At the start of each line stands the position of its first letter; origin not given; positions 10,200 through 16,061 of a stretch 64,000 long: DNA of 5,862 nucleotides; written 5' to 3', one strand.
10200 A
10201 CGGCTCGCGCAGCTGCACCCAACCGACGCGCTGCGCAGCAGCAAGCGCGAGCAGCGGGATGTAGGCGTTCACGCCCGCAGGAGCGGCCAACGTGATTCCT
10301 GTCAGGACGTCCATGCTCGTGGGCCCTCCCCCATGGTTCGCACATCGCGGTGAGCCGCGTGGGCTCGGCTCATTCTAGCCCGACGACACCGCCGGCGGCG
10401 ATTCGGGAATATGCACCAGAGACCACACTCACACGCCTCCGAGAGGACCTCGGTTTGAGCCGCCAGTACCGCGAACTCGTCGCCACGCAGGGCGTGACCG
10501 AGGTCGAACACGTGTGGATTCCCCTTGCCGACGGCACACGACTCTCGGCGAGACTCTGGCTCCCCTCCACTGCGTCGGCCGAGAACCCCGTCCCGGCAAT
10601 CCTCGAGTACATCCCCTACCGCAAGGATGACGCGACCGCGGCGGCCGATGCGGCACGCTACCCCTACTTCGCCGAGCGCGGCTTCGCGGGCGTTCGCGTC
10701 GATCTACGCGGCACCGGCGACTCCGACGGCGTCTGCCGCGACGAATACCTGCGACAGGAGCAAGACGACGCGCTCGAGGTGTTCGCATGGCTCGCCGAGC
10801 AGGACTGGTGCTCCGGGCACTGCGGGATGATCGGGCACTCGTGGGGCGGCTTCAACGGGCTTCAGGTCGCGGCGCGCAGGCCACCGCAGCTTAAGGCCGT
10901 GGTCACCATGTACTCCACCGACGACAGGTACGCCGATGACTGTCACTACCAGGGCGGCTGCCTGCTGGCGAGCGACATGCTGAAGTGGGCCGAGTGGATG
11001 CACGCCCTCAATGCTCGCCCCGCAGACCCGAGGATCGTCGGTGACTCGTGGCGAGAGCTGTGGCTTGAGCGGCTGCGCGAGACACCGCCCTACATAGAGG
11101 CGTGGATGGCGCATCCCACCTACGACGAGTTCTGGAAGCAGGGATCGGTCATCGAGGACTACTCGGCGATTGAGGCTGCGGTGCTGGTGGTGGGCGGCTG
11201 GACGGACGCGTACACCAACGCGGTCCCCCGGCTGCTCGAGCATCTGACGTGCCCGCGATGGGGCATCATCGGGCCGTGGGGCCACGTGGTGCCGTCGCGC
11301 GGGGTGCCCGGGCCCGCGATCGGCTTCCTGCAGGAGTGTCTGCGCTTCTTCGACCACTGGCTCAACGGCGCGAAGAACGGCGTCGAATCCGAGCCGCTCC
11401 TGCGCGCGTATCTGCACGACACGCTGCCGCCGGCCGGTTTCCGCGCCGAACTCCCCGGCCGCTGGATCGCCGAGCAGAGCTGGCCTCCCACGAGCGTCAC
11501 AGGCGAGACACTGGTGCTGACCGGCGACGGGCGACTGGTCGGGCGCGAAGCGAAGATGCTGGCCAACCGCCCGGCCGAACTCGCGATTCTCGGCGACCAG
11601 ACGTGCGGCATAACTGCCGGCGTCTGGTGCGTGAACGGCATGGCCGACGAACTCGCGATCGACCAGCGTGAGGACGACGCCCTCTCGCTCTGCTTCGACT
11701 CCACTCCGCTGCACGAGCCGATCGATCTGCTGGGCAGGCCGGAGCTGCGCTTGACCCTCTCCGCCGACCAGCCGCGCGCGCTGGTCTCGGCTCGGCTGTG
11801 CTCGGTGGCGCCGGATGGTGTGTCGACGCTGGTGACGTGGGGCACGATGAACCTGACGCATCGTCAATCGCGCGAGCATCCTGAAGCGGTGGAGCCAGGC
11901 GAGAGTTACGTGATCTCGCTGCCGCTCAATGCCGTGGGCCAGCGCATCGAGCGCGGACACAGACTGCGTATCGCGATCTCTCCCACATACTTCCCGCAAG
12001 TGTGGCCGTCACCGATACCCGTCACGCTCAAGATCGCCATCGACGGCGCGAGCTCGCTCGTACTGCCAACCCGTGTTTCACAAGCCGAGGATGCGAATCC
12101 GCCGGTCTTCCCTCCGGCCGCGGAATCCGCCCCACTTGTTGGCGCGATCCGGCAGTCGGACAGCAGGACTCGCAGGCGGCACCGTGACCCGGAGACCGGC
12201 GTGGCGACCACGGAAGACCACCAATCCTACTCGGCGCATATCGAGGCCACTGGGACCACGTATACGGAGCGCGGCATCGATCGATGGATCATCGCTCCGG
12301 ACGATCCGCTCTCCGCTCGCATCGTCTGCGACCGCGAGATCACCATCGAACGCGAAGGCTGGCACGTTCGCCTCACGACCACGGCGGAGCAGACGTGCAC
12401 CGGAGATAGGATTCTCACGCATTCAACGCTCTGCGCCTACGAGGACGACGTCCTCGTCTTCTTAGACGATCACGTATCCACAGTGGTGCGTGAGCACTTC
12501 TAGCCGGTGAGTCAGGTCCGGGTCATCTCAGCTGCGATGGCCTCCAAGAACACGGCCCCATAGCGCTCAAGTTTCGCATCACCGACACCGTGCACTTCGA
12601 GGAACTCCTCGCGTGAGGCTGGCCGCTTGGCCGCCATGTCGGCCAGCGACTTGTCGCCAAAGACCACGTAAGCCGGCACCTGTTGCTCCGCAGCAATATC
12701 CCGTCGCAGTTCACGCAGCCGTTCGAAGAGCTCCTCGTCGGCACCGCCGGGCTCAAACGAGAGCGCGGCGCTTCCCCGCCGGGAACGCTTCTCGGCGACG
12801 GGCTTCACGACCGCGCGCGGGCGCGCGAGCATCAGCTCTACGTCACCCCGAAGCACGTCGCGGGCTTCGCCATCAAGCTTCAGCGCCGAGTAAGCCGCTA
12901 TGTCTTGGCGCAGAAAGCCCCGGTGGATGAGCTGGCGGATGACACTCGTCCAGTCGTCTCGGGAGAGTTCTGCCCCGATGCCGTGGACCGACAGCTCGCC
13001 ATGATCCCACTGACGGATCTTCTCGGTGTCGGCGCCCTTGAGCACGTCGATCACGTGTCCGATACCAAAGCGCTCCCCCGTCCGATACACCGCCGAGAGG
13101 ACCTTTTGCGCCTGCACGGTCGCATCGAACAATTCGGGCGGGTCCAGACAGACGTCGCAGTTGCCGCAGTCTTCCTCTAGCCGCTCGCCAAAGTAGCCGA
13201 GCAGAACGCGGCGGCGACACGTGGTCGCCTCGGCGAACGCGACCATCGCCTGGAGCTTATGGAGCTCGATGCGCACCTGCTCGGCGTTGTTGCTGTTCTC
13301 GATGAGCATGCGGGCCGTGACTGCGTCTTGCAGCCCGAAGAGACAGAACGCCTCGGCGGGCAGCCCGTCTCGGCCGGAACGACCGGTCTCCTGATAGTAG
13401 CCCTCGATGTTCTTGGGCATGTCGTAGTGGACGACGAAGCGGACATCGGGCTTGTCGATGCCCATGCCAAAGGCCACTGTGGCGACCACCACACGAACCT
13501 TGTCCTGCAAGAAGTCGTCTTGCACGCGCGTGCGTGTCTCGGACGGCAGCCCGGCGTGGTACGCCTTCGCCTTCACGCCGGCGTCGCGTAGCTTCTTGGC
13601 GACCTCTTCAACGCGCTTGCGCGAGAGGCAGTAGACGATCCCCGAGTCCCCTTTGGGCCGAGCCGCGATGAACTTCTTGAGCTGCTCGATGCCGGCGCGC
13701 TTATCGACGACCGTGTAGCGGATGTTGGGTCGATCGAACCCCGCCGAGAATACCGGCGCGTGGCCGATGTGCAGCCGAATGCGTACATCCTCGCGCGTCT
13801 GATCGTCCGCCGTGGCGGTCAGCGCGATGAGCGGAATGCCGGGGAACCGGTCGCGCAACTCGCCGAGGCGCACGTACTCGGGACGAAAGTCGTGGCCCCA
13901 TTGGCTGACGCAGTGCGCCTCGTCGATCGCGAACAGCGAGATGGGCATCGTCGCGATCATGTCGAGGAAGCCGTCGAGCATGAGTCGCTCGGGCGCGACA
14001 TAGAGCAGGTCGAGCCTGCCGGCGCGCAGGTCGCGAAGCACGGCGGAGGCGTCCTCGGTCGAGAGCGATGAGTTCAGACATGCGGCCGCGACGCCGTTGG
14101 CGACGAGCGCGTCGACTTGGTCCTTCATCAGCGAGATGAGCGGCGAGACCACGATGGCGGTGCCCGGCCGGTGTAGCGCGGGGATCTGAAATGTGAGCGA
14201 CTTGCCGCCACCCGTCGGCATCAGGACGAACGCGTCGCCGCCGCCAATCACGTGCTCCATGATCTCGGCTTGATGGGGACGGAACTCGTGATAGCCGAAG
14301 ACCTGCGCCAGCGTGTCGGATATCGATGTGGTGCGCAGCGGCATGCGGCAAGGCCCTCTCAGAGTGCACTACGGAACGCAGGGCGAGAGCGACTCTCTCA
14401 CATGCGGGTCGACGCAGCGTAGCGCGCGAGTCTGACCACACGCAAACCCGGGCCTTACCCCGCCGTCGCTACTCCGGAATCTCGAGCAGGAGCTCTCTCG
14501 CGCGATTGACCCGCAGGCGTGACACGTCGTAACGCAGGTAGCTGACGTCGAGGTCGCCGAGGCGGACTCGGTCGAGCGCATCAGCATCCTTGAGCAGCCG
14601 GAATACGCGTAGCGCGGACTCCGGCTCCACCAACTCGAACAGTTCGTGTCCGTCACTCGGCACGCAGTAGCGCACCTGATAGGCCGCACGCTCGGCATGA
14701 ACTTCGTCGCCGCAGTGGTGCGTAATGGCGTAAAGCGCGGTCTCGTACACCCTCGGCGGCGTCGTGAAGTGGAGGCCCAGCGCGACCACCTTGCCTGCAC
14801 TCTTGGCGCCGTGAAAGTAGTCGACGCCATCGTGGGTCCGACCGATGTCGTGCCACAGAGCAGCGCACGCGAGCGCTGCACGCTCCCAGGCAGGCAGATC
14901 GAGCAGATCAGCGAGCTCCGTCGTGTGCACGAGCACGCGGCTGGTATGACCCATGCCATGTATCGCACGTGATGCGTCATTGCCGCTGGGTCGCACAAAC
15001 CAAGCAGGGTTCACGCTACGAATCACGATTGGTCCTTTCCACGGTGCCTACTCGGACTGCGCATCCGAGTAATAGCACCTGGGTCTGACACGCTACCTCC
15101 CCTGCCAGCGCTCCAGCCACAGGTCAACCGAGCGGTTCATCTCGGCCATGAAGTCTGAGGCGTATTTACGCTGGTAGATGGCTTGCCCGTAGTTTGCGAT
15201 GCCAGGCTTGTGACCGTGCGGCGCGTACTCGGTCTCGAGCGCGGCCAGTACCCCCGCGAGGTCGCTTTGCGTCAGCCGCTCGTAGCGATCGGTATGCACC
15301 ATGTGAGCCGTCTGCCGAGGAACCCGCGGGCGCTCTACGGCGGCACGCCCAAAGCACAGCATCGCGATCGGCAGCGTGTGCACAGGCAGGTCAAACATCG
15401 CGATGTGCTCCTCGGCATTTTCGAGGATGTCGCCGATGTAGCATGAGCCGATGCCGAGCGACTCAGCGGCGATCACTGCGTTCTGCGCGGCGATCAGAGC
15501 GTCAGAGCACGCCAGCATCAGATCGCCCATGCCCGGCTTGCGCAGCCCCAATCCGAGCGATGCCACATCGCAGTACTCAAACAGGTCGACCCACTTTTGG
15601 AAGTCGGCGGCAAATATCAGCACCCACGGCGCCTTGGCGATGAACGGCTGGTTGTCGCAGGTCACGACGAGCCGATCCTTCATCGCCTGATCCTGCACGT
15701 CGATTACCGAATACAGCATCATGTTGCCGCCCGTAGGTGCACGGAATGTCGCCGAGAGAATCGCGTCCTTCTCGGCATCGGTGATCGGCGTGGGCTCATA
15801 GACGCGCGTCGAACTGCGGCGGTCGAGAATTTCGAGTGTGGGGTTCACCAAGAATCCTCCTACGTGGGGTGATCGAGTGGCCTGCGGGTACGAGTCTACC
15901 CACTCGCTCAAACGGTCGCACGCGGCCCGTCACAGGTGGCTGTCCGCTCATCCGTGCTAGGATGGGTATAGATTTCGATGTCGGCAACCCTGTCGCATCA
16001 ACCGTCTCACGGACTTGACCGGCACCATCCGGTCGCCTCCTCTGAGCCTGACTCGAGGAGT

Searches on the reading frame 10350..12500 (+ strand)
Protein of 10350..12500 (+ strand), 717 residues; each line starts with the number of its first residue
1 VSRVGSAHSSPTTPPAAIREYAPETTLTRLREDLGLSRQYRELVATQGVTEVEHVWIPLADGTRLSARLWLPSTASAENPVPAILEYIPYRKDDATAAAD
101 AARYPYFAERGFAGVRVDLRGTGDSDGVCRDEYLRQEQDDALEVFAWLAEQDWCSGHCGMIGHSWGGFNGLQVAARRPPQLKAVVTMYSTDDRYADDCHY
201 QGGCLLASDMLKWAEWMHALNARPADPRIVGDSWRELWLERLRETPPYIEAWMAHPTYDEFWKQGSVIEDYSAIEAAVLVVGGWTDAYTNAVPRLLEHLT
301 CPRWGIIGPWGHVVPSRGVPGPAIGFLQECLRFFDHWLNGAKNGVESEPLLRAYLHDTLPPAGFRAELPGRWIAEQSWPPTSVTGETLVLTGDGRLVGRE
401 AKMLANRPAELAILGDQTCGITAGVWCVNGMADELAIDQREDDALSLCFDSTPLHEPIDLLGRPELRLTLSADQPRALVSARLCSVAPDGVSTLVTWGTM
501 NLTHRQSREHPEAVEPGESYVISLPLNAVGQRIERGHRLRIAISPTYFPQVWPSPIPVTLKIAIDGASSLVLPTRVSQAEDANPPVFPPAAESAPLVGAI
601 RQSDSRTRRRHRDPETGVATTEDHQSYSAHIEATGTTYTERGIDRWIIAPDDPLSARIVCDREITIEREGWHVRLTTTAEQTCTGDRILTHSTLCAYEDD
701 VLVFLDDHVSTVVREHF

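Call 11: search_protein_families(library=pfam, proteins=[window:10350-12500:+], max_evalue=0.001)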
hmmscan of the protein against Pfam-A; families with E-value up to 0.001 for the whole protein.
window:10350-12500:+ (717 aa): 6 families
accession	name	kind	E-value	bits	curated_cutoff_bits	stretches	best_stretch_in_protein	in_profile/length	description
PF02129.25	Peptidase_S15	-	1.1e-66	225.7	23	1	61-313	1-261/262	X-Pro dipeptidyl-peptidase (S15 family)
PF08530.16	PepX_C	-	7.6e-37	127.8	22.5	1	343-559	1-192/217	X-Pro dipeptidyl-peptidase C-terminal non-catalytic domain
PF00561.26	Abhydrolase_1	-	2e-08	34.6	25.8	1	105-189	21-102/245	alpha/beta hydrolase fold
PF12146.15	Hydrolase_4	-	8.3e-07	29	27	1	106-186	26-106/239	Serine aminopeptidase, S33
PF00326.27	Peptidase_S9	-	1.1e-06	28.7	22.6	1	104-195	7-103/213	Prolyl oligopeptidase family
PF12697.13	Abhydrolase_6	-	2.5e-05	25.5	26.3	1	107-312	20-204/217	Alpha/beta hydrolase family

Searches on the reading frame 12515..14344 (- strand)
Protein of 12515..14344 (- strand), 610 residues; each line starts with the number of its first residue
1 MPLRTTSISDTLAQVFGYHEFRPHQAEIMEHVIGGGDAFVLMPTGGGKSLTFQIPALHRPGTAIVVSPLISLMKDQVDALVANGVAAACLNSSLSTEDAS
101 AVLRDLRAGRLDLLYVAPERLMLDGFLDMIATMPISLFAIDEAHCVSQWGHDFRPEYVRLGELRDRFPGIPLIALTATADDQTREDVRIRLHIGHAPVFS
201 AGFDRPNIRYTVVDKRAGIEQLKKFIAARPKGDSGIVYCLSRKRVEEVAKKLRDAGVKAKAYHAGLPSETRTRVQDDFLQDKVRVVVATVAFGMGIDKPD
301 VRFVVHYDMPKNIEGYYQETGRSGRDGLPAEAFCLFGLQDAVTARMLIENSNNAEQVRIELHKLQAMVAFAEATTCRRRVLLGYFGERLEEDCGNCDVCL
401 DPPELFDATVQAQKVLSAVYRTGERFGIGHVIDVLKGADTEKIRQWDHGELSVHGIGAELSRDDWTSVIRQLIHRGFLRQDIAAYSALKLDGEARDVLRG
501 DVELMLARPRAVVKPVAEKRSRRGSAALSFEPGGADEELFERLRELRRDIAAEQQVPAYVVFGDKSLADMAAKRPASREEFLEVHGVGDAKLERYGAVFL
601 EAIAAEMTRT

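Call 11: search_protein_families(library=pfam, proteins=[window:12515-14344:-], max_evalue=0.001)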
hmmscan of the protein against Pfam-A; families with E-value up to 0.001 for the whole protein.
window:12515-14344:- (610 aa): 5 families
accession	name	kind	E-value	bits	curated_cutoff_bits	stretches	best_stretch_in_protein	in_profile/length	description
PF09382.16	RQC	-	1.3e-39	134.9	23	1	402-511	1-110/114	RQC domain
PF00271.37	Helicase_C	-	4.9e-26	91.6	23.5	1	219-327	3-110/110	Helicase conserved C-terminal domain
PF00270.35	DEAD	-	1.7e-23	83.6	26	1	22-185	1-165/167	DEAD/DEAH box helicase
PF00570.28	HRDC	-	4.7e-23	81.4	23.8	1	537-603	2-68/68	HRDC domain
PF16124.10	RecQ_Zn_bind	-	2.1e-20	73.6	25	1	339-400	2-66/66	RecQ zinc-binding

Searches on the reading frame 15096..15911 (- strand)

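Call 11: search_protein_families(library=pfam, proteins=[window:15096-15911:-], max_evalue=0.001)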
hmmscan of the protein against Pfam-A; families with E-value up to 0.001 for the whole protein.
window:15096-15911:- (272 aa): 1 family
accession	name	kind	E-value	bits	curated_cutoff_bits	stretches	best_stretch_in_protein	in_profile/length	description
PF00881.29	Nitroreductase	-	9.6e-17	62.1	23.5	1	31-188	3-166/167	Nitroreductase family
